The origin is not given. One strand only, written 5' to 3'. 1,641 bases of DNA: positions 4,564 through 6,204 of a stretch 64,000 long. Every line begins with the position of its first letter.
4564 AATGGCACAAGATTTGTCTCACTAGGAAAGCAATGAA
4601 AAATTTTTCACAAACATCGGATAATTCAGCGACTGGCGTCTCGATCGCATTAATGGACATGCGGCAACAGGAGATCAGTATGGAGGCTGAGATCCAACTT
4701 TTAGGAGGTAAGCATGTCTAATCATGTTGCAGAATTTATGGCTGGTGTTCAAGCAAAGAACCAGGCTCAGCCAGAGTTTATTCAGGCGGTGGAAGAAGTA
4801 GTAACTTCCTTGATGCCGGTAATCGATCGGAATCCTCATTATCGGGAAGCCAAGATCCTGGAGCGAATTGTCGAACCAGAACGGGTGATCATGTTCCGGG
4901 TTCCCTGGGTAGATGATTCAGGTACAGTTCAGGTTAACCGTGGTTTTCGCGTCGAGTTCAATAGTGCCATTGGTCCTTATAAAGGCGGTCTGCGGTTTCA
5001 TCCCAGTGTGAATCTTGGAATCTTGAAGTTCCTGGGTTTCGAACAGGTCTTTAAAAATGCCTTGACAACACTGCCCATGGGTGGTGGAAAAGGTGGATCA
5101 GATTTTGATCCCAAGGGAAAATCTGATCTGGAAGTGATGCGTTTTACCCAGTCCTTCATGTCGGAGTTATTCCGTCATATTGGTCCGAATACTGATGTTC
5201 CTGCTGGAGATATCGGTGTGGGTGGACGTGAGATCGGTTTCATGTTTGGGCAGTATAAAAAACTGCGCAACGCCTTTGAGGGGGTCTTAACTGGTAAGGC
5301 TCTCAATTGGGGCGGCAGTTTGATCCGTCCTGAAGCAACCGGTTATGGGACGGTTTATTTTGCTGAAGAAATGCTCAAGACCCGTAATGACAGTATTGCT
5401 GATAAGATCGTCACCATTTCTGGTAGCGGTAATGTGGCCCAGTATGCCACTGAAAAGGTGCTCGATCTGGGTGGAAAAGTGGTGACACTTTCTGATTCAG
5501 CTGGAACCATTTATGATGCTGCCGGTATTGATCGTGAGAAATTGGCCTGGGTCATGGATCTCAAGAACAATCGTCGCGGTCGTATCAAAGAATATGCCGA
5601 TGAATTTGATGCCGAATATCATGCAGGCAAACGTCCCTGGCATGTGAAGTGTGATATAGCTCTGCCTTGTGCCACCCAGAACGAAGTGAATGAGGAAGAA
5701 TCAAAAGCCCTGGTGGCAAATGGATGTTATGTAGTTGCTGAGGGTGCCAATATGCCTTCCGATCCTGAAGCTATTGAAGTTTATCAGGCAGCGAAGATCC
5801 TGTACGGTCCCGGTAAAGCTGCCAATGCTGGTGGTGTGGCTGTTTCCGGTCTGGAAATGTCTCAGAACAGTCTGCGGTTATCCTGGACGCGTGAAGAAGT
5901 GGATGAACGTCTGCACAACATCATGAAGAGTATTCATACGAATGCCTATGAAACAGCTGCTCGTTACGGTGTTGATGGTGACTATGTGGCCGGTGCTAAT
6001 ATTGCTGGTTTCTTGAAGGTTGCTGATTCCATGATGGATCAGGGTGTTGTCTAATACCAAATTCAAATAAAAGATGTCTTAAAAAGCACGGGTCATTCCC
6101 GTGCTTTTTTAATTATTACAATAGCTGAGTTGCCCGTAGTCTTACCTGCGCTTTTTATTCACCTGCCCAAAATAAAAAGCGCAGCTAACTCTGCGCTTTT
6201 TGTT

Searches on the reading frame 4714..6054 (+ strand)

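Call 57: search_protein_families(library=pfam, proteins=[window:4714-6054:+], max_evalue=0.00001)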
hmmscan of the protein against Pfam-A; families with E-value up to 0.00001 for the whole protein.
window:4714-6054:+ (446 aa): 2 families
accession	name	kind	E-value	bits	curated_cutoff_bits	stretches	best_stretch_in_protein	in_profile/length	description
PF00208.27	ELFV_dehydrog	-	5.1e-93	311.6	23.4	1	200-444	1-241/241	Glutamate/Leucine/Phenylalanine/Valine dehydrogenase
PF02812.23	ELFV_dehydrog_N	-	2.4e-52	176.5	25.3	1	55-183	1-129/129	Glu/Leu/Phe/Val dehydrogenase, dimerisation domain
